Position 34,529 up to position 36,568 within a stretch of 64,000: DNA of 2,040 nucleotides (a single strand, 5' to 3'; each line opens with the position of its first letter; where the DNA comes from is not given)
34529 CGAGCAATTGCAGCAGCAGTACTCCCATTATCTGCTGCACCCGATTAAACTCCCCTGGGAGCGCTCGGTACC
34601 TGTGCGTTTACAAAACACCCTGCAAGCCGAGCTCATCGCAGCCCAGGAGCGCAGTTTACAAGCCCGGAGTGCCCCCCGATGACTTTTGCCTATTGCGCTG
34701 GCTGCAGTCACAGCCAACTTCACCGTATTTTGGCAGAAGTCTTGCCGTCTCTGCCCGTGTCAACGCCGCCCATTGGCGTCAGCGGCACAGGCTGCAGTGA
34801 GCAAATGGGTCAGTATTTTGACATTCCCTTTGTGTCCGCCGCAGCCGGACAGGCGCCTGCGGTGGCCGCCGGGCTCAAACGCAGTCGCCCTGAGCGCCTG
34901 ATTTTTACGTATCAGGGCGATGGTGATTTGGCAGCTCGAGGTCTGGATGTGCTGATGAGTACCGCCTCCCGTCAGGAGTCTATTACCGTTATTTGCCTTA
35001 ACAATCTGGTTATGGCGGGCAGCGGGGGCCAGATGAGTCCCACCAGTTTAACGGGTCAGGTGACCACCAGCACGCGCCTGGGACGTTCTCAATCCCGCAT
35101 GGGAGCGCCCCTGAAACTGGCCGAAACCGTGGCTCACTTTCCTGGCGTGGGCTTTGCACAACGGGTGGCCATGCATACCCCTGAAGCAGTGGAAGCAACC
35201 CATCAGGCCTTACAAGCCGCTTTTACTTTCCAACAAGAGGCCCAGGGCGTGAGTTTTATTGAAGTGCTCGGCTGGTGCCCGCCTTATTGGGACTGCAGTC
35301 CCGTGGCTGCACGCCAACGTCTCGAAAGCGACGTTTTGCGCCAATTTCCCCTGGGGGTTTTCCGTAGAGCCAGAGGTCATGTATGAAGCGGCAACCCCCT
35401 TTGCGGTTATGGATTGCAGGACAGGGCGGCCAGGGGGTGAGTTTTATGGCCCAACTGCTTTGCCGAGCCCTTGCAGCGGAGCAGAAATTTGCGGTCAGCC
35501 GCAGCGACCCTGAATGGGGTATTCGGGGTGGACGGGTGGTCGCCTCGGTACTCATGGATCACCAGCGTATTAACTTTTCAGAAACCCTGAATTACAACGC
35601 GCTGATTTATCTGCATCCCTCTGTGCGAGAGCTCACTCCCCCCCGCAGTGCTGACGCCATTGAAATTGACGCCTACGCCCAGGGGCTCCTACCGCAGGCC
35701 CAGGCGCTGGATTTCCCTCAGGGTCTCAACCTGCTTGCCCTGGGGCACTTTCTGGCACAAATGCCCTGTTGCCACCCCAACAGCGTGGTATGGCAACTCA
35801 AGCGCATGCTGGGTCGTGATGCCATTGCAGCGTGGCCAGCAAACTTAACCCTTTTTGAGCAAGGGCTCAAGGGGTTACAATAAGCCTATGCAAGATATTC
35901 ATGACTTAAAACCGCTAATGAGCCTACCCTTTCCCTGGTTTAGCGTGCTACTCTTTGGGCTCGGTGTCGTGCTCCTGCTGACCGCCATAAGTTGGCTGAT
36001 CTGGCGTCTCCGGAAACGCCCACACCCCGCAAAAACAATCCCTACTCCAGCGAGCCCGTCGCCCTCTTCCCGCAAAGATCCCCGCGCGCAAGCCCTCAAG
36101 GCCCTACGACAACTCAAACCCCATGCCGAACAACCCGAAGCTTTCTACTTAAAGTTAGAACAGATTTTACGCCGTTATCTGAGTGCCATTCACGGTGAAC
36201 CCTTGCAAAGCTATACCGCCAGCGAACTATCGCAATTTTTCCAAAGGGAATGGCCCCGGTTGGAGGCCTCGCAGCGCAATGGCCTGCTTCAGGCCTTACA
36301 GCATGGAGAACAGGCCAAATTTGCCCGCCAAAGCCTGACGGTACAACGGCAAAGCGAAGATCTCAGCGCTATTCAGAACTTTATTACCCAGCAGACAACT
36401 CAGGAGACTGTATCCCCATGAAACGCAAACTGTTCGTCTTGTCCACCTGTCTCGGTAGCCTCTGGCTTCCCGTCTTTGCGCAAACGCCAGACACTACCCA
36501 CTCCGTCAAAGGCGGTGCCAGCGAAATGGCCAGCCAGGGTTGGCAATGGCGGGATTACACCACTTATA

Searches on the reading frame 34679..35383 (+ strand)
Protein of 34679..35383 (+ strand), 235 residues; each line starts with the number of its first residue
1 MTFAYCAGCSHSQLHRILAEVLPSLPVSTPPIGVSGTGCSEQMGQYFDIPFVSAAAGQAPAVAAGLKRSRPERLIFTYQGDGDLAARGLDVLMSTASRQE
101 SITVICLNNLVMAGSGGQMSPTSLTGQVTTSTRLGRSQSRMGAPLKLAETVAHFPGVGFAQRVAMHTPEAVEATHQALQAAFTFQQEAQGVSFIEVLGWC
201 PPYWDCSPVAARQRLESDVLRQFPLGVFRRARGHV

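Call 12: search_protein_families(library=pfam, proteins=[window:34679-35383:+])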
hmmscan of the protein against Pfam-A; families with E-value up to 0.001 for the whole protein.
window:34679-35383:+ (235 aa): 1 family
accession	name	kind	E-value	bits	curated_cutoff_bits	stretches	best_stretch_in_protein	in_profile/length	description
PF02775.26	TPP_enzyme_C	-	1.4e-11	44.8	21.9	1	41-196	6-151/151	Thiamine pyrophosphate enzyme, C-terminal TPP binding domain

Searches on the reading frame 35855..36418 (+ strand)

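Call 12: search_protein_families(library=pfam, proteins=[window:35855-36418:+])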
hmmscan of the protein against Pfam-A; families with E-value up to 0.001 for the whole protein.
window:35855-36418:+ (188 aa): 1 family
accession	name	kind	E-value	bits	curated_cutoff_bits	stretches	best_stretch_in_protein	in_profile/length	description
PF14316.11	DUF4381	-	1.7e-09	38.6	27.2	1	11-178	2-144/145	Domain of unknown function (DUF4381)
